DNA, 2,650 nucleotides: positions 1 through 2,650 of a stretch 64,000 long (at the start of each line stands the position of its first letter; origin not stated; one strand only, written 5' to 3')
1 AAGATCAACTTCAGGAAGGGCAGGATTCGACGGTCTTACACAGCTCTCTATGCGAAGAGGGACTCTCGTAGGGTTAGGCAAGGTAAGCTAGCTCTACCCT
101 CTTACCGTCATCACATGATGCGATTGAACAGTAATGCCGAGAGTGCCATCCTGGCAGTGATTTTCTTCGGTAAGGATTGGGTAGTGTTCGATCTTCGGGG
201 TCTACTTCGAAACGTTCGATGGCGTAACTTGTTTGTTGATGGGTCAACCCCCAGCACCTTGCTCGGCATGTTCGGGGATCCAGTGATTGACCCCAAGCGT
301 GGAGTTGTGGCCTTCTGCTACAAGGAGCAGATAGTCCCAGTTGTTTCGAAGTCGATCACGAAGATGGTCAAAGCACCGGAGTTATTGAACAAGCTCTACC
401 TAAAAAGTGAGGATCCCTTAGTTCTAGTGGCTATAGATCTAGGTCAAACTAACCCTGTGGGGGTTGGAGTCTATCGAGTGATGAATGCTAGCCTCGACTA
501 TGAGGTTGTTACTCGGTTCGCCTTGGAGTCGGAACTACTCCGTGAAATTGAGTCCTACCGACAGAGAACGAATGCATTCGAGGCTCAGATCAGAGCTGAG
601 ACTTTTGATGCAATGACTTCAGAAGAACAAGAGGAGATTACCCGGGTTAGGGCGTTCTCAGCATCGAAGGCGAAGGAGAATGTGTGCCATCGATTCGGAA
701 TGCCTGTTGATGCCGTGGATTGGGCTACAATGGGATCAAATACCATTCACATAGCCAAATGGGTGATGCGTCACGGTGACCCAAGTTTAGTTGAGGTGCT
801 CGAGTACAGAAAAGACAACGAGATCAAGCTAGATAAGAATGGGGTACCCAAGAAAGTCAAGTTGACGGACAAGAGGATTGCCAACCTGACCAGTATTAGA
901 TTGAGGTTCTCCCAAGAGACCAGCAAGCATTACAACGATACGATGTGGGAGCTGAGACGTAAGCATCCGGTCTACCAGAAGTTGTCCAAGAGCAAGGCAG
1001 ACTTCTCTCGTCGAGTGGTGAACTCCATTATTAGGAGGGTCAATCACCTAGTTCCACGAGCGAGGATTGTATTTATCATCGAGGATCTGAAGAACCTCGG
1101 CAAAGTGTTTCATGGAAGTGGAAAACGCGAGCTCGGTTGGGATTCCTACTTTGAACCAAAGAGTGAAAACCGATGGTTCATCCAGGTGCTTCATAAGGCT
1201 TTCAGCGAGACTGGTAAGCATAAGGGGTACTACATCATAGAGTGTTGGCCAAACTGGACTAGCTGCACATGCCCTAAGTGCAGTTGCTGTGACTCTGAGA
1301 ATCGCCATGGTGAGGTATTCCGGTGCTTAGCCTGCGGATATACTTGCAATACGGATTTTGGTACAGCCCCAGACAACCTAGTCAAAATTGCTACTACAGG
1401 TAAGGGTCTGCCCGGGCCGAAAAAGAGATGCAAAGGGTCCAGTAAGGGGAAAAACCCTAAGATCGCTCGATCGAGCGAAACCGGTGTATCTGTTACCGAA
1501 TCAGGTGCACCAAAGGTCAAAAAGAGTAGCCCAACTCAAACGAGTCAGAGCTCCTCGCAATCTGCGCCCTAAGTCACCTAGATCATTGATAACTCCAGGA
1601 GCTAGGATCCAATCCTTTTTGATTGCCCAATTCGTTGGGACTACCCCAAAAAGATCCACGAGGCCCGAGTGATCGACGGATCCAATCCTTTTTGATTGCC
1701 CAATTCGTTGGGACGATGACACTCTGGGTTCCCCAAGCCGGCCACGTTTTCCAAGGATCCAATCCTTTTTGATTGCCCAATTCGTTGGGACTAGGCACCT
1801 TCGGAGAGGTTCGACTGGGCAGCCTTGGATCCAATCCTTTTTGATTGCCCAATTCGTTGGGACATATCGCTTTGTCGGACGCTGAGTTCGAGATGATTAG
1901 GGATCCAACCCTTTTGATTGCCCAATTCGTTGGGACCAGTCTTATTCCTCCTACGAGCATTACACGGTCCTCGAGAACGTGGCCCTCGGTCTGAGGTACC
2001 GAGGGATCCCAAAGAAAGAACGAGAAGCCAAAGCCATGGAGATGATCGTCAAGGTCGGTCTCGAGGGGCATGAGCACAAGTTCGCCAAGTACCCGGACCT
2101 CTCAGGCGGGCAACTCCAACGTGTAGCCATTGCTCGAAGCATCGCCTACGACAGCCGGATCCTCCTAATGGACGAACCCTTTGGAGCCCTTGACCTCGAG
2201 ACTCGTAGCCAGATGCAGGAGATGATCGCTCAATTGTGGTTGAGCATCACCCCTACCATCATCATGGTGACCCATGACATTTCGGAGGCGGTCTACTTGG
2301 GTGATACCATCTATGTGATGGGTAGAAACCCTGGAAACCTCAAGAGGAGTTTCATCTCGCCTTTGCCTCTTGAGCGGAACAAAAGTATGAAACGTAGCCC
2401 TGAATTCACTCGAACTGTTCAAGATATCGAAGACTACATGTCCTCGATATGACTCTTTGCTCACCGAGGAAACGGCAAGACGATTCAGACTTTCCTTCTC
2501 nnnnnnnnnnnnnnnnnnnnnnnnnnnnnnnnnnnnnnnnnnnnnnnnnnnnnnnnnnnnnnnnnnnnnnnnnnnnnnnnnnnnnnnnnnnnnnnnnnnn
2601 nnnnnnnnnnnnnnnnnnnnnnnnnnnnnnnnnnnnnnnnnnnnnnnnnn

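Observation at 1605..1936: Repeat architecture points to a 5'-handle, Cas12-type crRNA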

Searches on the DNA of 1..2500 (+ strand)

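Call 9: search_dna_similar(query=window:1-2500:+, collection=phages, mode=near)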
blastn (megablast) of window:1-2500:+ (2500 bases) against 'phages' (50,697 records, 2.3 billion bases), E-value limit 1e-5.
No match.

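Call 29: search_dna_similar(query=window:1605-1936:+, collection=phages, mode=distant, max_evalue=10)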
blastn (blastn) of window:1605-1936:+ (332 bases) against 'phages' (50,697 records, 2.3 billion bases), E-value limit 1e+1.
Records with a match: 2; places in all: 2; records where one place covers at least 80% of the query: 0.
Best place of each record, by identity: >=99% 1; 90-95% 1.
By first word of the organism name: Burkholderia 1; Bacteriophage 1.
By host as written in the record: Burkholderia glumae LMG 2196 (= ATCC 33617) 1; - 1.
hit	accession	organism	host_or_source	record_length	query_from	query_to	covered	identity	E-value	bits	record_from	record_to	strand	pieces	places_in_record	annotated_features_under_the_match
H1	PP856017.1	Burkholderia phage vB_BgluM-SURPRISE13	Burkholderia glumae LMG 2196 (= ATCC ...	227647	17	331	30%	100.0%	4e+0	187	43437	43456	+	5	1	tail fiber protein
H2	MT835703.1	Bacteriophage sp.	human fecal samples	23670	8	254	30%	92.0%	4e+0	150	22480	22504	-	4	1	record has no annotation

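Call 54: search_rna_families(source=window, start=1300, end=2200, threshold=evalue, max_evalue=1)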
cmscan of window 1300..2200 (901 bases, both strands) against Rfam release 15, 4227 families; matches with E-value up to 1: 3.
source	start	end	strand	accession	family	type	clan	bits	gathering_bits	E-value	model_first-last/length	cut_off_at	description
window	1609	1659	-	RF00486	mir-129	Gene; miRNA;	-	20.2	48.6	0.31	1-75/75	no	mir-129 microRNA precursor family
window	2161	2193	-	RF03537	Flavi_TBFV_SL6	Cis-reg;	-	17.5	38.3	0.26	1-45/45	no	Tick-borne Flavivirus short stem-loop SL6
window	1996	2116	+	RF02158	NPPA-AS1_3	Gene; lncRNA;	-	15.7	55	0.68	1-108/108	no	NPPA antisense RNA 1 conserved region 3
